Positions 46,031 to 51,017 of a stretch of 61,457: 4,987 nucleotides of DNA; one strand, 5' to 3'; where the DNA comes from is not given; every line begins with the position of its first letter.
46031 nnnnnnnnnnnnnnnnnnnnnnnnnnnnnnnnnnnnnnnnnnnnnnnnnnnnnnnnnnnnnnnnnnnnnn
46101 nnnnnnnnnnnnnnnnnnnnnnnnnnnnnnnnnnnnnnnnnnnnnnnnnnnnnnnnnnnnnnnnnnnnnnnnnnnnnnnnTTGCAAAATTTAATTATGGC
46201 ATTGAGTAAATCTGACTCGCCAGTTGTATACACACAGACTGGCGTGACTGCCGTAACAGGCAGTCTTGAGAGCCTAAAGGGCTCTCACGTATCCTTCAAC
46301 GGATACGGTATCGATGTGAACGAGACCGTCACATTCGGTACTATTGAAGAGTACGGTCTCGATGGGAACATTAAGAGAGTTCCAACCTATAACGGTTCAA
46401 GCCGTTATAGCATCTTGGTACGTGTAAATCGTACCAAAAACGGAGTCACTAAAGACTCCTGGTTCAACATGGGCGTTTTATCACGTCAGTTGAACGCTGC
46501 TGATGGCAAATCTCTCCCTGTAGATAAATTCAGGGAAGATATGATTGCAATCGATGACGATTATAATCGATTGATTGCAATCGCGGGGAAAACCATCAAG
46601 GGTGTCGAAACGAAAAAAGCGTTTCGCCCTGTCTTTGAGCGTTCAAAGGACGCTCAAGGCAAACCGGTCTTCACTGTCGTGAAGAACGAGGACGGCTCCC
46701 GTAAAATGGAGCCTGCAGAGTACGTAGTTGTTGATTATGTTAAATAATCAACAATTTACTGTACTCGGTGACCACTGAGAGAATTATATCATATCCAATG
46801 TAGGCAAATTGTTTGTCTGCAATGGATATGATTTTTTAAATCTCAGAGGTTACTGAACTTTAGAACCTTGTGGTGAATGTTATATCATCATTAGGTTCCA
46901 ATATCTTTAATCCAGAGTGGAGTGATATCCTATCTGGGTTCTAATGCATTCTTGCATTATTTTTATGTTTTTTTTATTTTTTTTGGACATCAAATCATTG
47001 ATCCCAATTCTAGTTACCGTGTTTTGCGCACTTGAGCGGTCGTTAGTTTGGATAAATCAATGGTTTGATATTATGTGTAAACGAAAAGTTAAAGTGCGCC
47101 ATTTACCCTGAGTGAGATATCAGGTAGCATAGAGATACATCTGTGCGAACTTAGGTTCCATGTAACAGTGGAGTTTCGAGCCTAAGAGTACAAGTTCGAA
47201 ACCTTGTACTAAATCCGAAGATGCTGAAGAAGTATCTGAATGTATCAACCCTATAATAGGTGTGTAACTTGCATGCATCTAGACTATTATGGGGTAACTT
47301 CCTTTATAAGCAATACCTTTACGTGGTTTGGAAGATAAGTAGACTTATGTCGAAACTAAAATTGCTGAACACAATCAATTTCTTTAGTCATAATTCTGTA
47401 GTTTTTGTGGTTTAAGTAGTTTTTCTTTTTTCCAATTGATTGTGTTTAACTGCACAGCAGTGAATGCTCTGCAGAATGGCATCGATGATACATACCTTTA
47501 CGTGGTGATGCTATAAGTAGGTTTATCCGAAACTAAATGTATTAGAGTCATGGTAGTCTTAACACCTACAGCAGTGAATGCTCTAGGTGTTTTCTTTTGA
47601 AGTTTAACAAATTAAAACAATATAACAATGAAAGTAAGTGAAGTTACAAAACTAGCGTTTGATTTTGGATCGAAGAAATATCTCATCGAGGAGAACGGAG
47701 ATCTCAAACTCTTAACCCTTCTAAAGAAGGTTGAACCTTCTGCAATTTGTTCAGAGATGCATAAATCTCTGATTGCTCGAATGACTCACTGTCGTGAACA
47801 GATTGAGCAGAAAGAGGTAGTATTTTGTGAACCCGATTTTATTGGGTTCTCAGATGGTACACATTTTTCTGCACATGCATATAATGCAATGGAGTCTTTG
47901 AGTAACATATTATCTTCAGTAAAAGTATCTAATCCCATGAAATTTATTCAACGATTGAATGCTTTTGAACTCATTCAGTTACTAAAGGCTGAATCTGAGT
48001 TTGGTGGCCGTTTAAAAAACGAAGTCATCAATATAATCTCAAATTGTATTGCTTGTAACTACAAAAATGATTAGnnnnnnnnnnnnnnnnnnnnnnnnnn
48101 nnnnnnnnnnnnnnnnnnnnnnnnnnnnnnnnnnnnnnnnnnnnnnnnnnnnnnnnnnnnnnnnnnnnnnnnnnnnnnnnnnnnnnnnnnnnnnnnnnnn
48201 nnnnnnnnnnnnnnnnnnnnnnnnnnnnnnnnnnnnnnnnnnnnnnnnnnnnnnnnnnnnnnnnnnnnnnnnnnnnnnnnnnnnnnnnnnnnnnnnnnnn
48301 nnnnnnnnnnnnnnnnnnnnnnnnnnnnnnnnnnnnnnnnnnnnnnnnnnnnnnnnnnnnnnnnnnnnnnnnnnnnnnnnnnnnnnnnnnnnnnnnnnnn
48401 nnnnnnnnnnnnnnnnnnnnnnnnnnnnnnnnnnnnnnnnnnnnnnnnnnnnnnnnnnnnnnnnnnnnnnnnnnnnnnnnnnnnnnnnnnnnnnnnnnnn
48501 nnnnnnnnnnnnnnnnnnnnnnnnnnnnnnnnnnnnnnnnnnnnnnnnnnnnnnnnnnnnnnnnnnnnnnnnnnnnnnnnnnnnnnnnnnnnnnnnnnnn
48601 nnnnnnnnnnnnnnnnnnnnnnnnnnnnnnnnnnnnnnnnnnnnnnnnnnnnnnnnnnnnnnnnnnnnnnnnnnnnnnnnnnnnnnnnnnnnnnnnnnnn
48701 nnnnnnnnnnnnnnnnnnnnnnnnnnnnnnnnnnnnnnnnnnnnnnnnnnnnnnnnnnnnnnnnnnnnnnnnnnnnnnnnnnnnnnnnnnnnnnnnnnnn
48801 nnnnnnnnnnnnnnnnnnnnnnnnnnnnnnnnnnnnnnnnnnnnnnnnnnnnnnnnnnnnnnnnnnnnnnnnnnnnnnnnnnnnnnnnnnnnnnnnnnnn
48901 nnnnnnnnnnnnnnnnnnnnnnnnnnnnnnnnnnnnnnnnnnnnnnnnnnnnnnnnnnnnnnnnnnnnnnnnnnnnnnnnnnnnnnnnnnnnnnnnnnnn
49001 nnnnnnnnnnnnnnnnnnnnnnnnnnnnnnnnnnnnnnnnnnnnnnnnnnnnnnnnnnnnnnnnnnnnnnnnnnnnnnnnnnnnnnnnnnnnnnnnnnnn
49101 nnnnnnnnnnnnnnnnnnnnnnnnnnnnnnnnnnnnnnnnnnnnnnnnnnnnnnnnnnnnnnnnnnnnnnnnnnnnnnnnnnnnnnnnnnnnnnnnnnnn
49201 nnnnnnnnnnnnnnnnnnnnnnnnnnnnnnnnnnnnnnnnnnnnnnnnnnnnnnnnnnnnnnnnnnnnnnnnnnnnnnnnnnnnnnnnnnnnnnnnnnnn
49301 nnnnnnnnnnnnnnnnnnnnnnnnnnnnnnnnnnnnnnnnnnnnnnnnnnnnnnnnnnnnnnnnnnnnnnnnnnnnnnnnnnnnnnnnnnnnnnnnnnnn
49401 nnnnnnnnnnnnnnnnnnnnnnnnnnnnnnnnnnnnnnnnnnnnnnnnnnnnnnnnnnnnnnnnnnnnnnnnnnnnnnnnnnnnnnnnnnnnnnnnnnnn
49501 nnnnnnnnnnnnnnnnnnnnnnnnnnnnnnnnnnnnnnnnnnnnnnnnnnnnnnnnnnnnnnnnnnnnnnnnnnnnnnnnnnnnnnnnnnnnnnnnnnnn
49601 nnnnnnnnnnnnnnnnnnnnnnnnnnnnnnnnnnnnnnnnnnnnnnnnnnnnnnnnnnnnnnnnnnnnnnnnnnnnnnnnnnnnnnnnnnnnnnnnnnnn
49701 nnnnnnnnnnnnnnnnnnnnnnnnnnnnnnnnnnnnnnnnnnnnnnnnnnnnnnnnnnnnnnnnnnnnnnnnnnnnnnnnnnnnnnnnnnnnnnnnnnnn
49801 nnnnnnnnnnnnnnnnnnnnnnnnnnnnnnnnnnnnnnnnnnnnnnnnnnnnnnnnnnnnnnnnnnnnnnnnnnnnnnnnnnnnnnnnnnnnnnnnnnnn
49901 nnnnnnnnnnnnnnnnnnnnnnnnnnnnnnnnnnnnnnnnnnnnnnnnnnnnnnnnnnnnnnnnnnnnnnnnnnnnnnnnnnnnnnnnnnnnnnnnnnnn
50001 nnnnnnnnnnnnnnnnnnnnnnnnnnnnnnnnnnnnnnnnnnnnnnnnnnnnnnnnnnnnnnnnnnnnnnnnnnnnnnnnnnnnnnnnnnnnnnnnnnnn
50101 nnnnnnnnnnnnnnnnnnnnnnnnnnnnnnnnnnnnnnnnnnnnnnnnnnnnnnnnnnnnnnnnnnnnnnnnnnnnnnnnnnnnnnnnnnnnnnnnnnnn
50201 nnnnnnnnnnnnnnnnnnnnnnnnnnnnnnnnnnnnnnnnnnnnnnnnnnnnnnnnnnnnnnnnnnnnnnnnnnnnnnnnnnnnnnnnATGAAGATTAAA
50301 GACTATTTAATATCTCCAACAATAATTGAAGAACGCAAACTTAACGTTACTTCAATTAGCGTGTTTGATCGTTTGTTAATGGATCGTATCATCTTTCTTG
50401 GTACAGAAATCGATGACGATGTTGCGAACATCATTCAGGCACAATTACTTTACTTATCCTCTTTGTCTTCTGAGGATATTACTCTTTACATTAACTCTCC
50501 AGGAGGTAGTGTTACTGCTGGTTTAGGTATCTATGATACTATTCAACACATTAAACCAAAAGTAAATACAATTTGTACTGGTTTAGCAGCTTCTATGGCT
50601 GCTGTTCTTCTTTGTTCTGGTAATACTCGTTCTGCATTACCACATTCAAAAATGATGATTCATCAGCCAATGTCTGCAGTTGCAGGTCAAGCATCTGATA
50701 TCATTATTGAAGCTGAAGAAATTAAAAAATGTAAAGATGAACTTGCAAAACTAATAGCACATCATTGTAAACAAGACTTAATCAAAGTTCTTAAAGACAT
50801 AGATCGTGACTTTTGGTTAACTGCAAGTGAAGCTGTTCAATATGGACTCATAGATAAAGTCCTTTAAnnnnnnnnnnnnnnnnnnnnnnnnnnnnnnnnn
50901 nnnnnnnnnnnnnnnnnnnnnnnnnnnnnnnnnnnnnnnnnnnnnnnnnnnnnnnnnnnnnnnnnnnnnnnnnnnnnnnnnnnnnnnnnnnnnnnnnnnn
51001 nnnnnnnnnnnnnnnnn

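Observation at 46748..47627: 880-nt ORF-free region: hairpin-dense segment followed by a tandemly duplicated structured RNA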

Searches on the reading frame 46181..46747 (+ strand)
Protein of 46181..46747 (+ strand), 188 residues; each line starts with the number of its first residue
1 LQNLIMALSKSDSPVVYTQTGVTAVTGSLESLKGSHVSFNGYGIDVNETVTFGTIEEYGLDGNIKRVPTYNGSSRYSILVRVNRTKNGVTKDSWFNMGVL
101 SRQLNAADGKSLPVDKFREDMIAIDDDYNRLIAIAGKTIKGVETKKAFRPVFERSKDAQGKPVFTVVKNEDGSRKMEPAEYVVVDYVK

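Call 11: search_protein_families(library=phrogs, proteins=[window:46181-46747:+])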
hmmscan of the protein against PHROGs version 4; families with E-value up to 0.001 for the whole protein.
window:46181-46747:+ (188 aa): 0 families

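Call 16: search_protein_families(library=pfam, proteins=[window:46181-46747:+], max_evalue=0.01)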
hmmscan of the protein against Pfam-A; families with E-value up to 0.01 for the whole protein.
window:46181-46747:+ (188 aa): 0 families

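Call 47: find_related_loci(query=window:46181-46747:+, collection=viral_contigs, flank=4000)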
Query window:46181-46747:+ (188 aa) in viral_contigs; peptide patterns used: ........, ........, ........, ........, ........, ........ (x = any residue, [..] = any of these).
14 stretches matched a pattern, but none encodes a relative of the query by tblastn (E <= 1e-3).

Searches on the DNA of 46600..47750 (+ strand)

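Call 4: search_rna_families(source=window, start=46600, end=47750, threshold=evalue, max_evalue=10, show_alignments=3)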
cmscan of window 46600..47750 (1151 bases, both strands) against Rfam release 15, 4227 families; matches with E-value up to 10: 6.
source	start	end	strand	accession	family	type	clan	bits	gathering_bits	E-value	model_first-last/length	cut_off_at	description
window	46763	46859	+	RF03916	MIR400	Gene; miRNA;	-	27.1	83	0.0042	1-103/103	no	MIR400 microRNA precursor family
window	46756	46864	+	RF04160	MIR868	Gene; miRNA;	-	22.6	200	0.085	1-194/194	no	MIR868 microRNA precursor family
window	46783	46838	+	RF03353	MIR5291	Gene; miRNA;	-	20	54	1.8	1-65/65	no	MIR5291 microRNA precursor family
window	47141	47193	+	RF03655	MIR1887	Gene; miRNA;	-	18.6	90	1.3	1-63/63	no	MIR1887 microRNA precursor family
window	47476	47544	+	RF02682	HDV-F-prausnitzii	Gene; ribozyme;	-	17.2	44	2.2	1-74/74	no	HDV ribozyme from F. prausnitzii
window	46732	46859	+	RF02960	DUF2800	Cis-reg;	-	14.4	60.2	9.4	1-158/158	no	DUF2800 RNA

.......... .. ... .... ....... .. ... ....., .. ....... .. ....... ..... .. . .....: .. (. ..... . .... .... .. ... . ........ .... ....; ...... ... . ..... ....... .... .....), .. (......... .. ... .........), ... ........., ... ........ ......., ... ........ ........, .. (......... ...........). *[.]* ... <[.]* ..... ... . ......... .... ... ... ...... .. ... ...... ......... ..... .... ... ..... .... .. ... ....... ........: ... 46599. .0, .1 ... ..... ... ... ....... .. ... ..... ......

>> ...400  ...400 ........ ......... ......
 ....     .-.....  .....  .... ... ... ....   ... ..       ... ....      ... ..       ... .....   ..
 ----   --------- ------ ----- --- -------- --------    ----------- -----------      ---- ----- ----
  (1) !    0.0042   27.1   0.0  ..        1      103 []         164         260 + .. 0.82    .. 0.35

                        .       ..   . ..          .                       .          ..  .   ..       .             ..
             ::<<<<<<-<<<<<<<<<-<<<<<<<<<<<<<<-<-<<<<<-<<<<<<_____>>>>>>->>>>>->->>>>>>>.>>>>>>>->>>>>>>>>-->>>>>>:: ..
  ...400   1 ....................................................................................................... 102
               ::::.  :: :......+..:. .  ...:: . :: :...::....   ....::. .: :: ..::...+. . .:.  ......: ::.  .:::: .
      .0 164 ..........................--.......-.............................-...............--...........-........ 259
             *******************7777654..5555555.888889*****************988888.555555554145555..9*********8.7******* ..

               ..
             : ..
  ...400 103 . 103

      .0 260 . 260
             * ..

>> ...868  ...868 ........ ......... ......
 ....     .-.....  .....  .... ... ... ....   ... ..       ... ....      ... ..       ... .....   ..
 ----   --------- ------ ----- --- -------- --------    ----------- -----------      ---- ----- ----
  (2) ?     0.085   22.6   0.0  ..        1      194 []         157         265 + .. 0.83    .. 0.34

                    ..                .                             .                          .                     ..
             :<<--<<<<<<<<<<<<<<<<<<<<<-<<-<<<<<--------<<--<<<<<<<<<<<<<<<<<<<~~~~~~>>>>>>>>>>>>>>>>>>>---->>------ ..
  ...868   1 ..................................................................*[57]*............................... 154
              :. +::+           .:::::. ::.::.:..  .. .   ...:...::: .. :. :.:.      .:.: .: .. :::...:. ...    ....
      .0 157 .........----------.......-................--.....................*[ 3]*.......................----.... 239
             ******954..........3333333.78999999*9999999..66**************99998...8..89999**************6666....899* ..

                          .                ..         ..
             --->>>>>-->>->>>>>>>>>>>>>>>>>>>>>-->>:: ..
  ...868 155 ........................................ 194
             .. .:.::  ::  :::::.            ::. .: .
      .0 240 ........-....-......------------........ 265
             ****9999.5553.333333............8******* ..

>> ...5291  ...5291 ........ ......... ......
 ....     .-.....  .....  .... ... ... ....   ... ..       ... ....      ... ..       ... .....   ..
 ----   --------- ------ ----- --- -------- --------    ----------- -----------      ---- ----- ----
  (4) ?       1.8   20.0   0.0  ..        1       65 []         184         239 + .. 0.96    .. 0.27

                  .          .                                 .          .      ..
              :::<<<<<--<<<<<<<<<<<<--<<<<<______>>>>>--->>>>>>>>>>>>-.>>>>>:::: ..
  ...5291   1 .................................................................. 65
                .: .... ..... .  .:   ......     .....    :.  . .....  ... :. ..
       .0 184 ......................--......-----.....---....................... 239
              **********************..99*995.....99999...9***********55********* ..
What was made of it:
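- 47107..47237 (+): Five consecutive hairpins: 47107-47124, 47127-47146, 47150-47186, 47187-47210 (T-loop-like UUCGAAAC loop) and 47219-47237. The stretch 47149-47216 is at best a decayed tRNA-like relic. No Rfam tRNA hit at E<=10 (call 4).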

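Call 5: search_dna_similar(query=window:46700-47700:+, collection=phages, mode=distant, max_rows=40)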
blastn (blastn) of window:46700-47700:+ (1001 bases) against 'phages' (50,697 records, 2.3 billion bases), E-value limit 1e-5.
No match.
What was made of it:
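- Tried and rejected: BLAST of the region against 50,697 phage records found no match (call 5).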

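Call 22: search_rna_families(source=window, start=47280, end=47620, threshold=evalue, max_evalue=10, show_alignments=6)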
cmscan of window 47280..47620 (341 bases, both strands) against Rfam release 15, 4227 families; matches with E-value up to 10: 1.
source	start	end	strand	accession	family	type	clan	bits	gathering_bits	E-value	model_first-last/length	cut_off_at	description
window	47476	47544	+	RF02682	HDV-F-prausnitzii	Gene; ribozyme;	-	17.2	44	0.64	1-74/74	no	HDV ribozyme from F. prausnitzii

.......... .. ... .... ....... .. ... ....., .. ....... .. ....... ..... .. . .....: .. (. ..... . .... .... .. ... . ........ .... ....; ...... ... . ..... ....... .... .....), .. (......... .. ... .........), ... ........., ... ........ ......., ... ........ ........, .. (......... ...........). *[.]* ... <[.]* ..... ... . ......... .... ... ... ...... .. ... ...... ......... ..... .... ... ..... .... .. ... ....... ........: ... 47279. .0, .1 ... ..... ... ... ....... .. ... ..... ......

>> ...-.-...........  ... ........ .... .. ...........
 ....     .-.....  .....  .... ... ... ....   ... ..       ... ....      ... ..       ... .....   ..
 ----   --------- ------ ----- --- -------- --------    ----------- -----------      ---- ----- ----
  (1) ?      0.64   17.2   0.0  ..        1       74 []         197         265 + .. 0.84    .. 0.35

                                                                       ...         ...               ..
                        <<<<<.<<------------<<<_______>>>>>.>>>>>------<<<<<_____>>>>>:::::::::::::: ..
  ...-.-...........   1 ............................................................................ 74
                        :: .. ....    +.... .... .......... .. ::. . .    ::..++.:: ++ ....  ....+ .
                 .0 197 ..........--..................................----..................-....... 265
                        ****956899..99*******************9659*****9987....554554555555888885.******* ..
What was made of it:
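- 47478..47544 (+): W2, an HDV-like ribozyme. Predicted cleavage is between U47477 and G47478. P1 is 47478-47483 paired with 47507-47512, with a G1.U wobble. P2 is 47486-47493 with 47537-47544. P3 is 47494-47496 with 47504-47506. L3 is 47497-47503. P1.1 is U47499-A47513. P4 is 47520-47528. The putative catalytic C is 47533. Rfam RF02682 (HDV-F-prausnitzii) aligns the same P1/P3 at 17.2 bits, below its gathering score of 44 (call 22).
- On Rfam RF02682 HDV-F-prausnitzii, and the other Rfam HDV families: W1 has no hit at E<=10 (calls 4, 22).
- On Tandem-aptamer riboswitch / known riboswitch classes: No riboswitch hit at E<=10 (calls 4, 22).
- Closest known: HDV-like ribozyme of Faecalibacterium prausnitzii. 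Same: A C-UAA precedes the P2 3' strand, and it cleaves at the 5' edge of P1 (alignment in call 22).
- Rfam's HDV-F-prausnitzii model aligns W2 with the same P1, P3 and L3 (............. against consensus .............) and the same C-UAA (call 22). No riboswitch family matches at E<=10 (calls 4, 22).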

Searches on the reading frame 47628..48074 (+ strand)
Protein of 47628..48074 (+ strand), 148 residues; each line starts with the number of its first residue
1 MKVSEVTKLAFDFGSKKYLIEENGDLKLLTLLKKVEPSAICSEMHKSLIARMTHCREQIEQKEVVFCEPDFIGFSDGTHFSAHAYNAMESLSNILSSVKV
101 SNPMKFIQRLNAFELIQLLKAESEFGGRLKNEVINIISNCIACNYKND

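Call 11: search_protein_families(library=phrogs, proteins=[window:47628-48074:+])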
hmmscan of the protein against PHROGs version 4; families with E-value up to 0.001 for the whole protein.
window:47628-48074:+ (148 aa): 0 families

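Call 16: search_protein_families(library=pfam, proteins=[window:47628-48074:+], max_evalue=0.01)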
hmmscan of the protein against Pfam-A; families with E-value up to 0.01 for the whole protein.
window:47628-48074:+ (148 aa): 0 families
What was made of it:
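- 47628..48074 (+): Downstream 148-aa orphan ORF with no Shine-Dalgarno. It is the presumed recipient of the processed 5' leader. No Pfam or PHROG hit (calls 11, 16).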

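Call 18: find_related_loci(query=window:47628-48074:+, collection=viral_contigs, flank=4000)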
Query window:47628-48074:+ (148 aa) in viral_contigs; peptide patterns used: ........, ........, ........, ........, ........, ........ (x = any residue, [..] = any of these).
21 stretches matched a pattern, but none encodes a relative of the query by tblastn (E <= 1e-3).
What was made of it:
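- Tried and rejected: Neither flanking protein has relatives in viral contigs (calls 18, 47).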

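Call 43: find_encoding_contigs(protein=window:47628-48074:+, flank=3000, max_places=6)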
Protein window:47628-48074:+ (148 aa): 1 contig read that carries it; 1 place shown.
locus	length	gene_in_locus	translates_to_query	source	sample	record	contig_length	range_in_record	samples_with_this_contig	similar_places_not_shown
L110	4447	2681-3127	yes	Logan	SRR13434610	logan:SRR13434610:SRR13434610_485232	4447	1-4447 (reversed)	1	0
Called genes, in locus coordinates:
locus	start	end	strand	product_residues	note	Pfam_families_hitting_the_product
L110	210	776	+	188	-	-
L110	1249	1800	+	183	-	-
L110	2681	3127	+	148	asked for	-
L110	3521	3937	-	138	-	-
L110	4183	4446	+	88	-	?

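Call 44: find_homologous_proteins(query=window:47628-48074:+)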
Query window:47628-48074:+ (148 aa): 1 proteins with E <= 0.001 among 16 candidates.
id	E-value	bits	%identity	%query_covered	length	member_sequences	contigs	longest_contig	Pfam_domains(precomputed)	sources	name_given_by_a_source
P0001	4.2e-91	320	100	100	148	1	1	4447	-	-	-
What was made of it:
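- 47628..48074 (+): Its only match among 5.8e9 proteins is itself (call 44).
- Tried and rejected: The 148-aa protein has no relative among 5.8e9 proteins (call 44).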

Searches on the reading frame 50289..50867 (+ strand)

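Call 16: search_protein_families(library=pfam, proteins=[window:50289-50867:+], max_evalue=0.01)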
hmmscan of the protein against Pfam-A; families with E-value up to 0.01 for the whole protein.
window:50289-50867:+ (192 aa): 1 family
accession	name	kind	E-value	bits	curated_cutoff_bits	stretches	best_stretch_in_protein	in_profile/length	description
PF00574.28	CLP_protease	-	3.6e-70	236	20.2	1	22-192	6-179/182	Clp protease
